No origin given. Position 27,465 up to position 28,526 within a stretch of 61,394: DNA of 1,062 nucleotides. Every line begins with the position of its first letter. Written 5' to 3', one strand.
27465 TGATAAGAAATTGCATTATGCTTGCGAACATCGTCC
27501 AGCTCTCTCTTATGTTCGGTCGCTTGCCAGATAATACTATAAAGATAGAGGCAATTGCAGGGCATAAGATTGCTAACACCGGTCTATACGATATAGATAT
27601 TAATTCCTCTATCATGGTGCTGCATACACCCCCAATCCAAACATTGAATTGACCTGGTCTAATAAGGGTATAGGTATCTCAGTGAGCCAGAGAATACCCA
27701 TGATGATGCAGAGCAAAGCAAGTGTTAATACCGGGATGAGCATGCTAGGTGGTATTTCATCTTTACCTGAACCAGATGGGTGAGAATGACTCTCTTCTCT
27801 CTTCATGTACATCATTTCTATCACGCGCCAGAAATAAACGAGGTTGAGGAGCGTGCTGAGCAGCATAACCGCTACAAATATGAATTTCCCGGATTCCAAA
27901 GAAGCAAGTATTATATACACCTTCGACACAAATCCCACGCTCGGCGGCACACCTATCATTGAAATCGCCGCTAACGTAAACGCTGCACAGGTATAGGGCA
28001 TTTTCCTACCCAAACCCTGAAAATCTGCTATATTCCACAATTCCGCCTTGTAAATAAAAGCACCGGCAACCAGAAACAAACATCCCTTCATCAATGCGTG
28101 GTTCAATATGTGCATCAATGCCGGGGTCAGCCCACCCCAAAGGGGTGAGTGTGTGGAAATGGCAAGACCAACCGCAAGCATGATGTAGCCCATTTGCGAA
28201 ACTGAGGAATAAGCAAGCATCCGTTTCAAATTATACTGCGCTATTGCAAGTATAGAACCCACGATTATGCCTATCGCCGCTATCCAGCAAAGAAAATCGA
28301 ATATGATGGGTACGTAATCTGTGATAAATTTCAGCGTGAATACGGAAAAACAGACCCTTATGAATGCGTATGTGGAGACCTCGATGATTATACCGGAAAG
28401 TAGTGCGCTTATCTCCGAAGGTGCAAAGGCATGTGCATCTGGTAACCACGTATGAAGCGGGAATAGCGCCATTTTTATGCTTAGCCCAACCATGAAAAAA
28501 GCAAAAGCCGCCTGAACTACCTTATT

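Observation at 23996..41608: Segmental duplication of an A-B-small-C module with mosaic ends and a tail-swap junction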

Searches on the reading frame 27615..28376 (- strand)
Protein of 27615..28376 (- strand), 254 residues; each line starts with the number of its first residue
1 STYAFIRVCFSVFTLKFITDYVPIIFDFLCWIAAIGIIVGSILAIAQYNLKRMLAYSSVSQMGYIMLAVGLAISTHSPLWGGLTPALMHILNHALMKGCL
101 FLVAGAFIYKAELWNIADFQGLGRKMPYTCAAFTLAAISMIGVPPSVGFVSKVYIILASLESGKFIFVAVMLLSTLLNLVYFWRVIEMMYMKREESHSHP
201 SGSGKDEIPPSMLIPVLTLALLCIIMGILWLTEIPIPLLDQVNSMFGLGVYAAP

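Call 22: search_protein_families(library=ncbifam, proteins=[window:27615-28376:-], max_evalue=0.00001)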
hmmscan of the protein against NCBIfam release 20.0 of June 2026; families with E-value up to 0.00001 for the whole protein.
seq(254 aa): 74 families (the best 25 are shown)
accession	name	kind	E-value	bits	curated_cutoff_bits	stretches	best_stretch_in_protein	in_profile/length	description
NF006236.0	PRK08375.1-1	equivalog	4.3e-50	171.1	663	1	3-229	263-480/493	putative monovalent cation/H+ antiporter subunit D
NF009305.0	PRK12662.1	equivalog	1.9e-48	165.4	700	1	3-229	257-475/492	putative monovalent cation/H+ antiporter subunit D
NF006240.0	PRK08376.1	subfamily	2.2e-47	162.1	662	1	1-229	265-491/521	putative monovalent cation/H+ antiporter subunit D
NF005561.0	PRK07234.1-1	equivalog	1.2e-44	153.1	718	1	7-197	264-446/569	putative monovalent cation/H+ antiporter subunit D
NF006419.0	PRK08668.1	equivalog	1.9e-42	145.8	617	1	3-243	245-475/613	NADH dehydrogenase subunit M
NF006241.0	PRK08377.1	equivalog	5.5e-39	134.5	645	1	3-228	254-461/494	NADH dehydrogenase subunit N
TIGR01974.1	NDH_I_L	subfamily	1.8e-36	126.3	407.5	1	11-231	267-480/630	NADH-quinone oxidoreductase subunit L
NF005141.0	PRK06590.1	equivalog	5e-36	124.8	556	1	12-233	264-471/615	NADH-quinone oxidoreductase subunit L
NF009306.0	PRK12663.1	equivalog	4.5e-35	121.4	542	1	3-229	255-466/498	Na+/H+ antiporter subunit D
NF005140.0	PRK06589.1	equivalog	3.2e-34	118.6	470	1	4-224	259-472/489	putative monovalent cation/H+ antiporter subunit D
TIGR01770.1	NDH_I_N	subfamily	1.1e-33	117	332.6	1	8-223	255-465/472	NADH-quinone oxidoreductase subunit NuoN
TIGR01972.1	NDH_I_M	subfamily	7.8e-33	113.9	263.8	1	2-229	254-467/486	NADH-quinone oxidoreductase subunit M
NF005097.0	PRK06525.1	equivalog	7.7e-32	110.6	430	1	18-229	265-474/480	hydrogenase 4 subunit D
NF009310.0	PRK12668.1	equivalog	1.3e-31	110.1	564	1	26-230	241-434/584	Na(+)/H(+) antiporter subunit D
NF005818.0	PRK07691.1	equivalog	1.1e-30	107.1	586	1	3-229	257-468/496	Na+/H+ antiporter subunit D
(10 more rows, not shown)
